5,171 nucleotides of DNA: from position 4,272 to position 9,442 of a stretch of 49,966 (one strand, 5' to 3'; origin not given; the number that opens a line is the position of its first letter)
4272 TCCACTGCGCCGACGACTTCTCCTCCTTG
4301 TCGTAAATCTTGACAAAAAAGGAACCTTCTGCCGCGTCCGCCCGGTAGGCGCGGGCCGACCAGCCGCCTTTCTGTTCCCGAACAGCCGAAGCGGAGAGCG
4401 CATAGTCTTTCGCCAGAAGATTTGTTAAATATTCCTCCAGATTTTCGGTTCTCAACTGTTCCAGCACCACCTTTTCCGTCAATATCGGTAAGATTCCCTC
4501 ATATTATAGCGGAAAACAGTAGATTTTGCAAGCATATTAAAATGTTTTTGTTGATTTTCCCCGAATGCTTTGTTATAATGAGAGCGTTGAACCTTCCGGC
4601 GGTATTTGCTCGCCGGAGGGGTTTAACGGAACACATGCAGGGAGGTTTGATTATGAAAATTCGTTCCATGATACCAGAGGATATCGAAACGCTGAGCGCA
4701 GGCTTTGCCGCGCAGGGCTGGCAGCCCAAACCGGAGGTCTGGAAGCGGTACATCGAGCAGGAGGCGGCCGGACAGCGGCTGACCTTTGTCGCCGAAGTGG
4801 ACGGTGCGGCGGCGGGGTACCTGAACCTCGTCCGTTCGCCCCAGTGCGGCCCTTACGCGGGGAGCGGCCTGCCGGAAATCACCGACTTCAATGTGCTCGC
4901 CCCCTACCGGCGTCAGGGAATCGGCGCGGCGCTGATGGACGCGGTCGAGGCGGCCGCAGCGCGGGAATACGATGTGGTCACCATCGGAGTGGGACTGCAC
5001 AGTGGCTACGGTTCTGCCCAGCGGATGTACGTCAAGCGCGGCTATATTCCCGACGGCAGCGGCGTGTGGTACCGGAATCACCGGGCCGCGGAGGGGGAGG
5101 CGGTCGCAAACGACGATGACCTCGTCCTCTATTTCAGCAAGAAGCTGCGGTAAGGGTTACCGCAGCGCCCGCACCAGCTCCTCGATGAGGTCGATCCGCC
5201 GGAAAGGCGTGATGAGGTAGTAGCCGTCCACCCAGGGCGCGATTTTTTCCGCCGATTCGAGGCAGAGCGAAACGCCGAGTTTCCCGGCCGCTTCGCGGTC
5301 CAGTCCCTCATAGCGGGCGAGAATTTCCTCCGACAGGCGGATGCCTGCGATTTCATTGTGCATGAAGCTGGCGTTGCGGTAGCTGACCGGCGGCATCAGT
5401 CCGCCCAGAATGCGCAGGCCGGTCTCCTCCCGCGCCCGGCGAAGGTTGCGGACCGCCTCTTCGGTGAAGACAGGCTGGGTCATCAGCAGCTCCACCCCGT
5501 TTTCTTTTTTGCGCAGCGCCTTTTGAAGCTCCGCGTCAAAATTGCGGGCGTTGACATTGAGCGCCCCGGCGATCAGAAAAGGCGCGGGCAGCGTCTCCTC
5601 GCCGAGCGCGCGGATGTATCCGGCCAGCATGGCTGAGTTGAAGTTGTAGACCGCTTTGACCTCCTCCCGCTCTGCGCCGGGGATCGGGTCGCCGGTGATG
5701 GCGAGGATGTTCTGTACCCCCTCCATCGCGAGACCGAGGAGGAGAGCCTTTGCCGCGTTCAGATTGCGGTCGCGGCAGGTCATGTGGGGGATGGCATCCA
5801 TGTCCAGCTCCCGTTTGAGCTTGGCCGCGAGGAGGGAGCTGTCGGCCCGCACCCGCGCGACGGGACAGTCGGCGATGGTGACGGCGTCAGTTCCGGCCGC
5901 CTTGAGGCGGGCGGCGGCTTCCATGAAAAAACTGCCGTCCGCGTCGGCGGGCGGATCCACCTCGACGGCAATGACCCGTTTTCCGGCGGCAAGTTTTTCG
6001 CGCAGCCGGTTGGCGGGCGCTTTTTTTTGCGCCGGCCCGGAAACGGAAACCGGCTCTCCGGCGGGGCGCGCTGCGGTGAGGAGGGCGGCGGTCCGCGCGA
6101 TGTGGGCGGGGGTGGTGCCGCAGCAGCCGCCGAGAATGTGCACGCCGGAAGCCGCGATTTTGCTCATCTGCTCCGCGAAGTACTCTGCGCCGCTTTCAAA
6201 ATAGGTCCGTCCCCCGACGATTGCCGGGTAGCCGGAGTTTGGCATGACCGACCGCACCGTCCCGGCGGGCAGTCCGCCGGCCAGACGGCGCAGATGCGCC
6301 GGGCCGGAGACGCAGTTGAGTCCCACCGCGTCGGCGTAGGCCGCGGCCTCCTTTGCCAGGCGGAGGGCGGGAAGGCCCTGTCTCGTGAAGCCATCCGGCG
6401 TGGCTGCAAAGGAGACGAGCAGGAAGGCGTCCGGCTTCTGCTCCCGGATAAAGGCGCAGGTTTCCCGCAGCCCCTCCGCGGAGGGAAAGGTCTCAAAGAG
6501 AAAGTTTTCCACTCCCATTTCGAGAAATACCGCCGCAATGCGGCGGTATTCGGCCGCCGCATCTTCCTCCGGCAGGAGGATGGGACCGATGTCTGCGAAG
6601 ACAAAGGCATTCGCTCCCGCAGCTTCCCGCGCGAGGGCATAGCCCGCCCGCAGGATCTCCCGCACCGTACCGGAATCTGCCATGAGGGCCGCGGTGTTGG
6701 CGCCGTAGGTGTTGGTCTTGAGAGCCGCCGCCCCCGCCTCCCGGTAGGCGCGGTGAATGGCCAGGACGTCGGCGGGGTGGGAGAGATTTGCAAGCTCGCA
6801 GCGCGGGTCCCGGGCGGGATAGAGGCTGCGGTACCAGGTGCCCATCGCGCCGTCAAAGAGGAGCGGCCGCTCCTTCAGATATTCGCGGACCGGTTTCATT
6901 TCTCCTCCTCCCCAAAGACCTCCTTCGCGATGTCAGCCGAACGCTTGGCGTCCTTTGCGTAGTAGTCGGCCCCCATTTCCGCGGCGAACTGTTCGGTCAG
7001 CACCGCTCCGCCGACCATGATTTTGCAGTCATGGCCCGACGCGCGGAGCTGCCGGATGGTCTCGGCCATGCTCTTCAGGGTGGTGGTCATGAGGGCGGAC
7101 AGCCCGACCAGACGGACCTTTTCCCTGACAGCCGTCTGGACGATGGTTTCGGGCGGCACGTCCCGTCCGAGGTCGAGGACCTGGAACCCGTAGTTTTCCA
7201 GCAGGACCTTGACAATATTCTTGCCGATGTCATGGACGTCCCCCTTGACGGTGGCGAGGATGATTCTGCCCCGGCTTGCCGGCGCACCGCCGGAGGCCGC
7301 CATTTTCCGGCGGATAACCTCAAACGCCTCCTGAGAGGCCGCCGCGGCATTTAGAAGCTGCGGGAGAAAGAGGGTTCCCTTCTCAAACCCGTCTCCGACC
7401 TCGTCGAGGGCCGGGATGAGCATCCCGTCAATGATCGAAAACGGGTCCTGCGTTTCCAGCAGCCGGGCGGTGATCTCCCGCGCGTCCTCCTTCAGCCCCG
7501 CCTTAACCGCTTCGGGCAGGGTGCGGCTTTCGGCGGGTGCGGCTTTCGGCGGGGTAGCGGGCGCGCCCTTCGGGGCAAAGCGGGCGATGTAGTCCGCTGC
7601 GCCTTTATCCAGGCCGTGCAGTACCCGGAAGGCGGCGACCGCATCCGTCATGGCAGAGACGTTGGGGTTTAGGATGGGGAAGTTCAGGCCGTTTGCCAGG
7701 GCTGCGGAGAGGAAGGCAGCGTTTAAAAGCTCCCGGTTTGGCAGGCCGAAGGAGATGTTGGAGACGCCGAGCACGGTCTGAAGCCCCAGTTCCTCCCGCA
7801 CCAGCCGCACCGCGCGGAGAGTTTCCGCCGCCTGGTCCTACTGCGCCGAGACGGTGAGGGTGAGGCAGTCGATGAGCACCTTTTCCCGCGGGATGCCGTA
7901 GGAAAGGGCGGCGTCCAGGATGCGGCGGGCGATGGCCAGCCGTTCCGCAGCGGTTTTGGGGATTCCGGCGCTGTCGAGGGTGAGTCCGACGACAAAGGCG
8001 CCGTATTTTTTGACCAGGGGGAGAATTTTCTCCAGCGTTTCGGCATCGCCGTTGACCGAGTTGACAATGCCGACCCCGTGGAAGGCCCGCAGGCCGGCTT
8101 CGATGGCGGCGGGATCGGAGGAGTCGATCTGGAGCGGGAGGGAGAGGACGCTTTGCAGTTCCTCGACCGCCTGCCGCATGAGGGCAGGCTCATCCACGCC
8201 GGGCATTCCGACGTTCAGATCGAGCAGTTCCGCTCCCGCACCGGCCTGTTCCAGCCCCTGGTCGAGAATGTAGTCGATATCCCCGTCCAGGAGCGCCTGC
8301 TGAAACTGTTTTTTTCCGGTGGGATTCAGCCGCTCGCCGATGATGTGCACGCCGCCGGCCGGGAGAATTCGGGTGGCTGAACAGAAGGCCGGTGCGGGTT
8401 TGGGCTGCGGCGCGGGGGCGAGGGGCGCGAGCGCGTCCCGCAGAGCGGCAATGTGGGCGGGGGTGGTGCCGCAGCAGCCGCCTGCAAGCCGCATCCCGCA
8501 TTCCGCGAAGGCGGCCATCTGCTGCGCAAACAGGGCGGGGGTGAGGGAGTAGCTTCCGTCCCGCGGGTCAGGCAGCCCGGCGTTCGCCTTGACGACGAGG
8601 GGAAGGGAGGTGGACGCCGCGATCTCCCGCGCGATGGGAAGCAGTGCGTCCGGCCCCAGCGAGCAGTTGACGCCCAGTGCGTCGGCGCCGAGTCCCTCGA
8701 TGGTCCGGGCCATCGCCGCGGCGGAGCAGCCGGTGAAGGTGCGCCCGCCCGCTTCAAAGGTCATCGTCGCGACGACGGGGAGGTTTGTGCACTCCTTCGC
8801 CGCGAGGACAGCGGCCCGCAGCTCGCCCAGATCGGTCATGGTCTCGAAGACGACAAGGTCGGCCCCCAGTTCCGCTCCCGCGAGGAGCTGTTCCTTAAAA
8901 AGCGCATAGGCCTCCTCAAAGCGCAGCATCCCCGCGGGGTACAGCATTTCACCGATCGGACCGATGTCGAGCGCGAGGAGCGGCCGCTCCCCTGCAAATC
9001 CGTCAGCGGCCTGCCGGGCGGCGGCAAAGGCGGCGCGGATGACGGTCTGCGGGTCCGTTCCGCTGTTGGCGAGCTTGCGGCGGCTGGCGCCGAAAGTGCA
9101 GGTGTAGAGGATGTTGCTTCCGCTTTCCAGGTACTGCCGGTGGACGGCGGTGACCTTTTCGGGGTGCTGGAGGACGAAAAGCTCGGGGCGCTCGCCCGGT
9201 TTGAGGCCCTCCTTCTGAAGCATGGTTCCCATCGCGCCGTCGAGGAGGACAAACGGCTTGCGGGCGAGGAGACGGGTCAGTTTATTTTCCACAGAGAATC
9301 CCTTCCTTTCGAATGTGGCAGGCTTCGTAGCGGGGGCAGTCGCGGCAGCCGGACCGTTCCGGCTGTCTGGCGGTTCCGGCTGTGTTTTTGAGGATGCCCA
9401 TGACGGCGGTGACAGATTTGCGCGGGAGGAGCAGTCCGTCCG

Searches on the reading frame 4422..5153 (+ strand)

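Call 69: search_protein_families(library=pfam, proteins=[window:4422-5153:+], max_evalue=0.00001)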
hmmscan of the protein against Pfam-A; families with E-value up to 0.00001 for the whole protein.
window:4422-5153:+ (243 aa): 3 families
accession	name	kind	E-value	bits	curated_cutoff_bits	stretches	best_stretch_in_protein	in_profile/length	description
PF00583.31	Acetyltransf_1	-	2.2e-11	44.5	20.7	1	108-208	23-116/116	Acetyltransferase (GNAT) family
PF13508.13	Acetyltransf_7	-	9e-10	39.2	27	1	120-209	4-83/84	Acetyltransferase (GNAT) domain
PF13673.13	Acetyltransf_10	-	1.7e-09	38.2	23.6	1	105-212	20-111/128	Acetyltransferase (GNAT) domain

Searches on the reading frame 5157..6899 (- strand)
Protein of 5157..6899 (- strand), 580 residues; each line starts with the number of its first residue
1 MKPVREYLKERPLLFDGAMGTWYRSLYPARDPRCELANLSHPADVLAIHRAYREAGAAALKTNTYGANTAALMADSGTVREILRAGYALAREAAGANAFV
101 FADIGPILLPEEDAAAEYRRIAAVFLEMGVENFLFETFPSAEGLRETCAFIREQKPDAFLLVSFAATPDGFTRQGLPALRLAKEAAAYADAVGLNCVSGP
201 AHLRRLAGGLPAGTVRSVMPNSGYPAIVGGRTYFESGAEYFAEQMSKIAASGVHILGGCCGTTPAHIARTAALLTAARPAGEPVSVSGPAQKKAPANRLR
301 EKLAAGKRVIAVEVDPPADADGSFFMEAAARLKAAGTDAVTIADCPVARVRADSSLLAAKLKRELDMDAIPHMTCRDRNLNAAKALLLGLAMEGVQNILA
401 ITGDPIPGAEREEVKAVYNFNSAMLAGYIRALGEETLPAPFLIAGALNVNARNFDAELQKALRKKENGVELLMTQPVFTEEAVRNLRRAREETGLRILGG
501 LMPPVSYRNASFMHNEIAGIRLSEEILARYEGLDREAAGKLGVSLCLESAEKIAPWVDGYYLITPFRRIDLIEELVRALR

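Call 69: search_protein_families(library=pfam, proteins=[window:5157-6899:-], max_evalue=0.00001)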
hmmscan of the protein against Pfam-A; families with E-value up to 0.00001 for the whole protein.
window:5157-6899:- (580 aa): 2 families
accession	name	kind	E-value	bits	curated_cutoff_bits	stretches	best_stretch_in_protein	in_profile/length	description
PF02574.22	S-methyl_trans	-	2.4e-44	152.8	22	1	13-272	1-281/283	Homocysteine S-methyltransferase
PF02219.23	MTHFR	-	3.8e-25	89.2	24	1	299-553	2-260/287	Methylenetetrahydrofolate reductase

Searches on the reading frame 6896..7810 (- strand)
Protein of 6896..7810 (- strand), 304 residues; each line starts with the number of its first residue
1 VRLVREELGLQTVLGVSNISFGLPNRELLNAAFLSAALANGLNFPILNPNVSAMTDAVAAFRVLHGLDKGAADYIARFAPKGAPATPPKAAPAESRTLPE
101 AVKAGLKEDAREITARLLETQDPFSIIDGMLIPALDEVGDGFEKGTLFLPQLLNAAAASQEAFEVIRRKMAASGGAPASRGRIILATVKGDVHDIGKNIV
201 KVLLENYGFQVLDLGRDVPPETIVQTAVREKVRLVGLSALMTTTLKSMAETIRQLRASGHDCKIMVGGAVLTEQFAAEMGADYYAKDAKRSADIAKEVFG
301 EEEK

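Call 69: search_protein_families(library=pfam, proteins=[window:6896-7810:-], max_evalue=0.00001)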
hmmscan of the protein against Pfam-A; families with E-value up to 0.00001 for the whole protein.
window:6896-7810:- (304 aa): 2 families
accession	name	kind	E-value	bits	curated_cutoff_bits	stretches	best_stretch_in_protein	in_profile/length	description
PF02310.24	B12-binding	-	9.9e-28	96.8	32.1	1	181-288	1-116/121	B12 binding domain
PF02607.22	B12-binding_2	-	6.8e-17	61.9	23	1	98-166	5-73/74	B12 binding domain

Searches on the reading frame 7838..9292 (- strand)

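Call 69: search_protein_families(library=pfam, proteins=[window:7838-9292:-], max_evalue=0.00001)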
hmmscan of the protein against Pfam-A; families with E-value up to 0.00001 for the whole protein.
window:7838-9292:- (484 aa): 2 families
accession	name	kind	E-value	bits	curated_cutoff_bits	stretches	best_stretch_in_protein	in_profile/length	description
PF02574.22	S-methyl_trans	-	7.2e-69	233.2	22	1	15-288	1-283/283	Homocysteine S-methyltransferase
PF00809.28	Pterin_bind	-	1e-17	65.1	25.5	1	319-480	1-175/244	Pterin binding enzyme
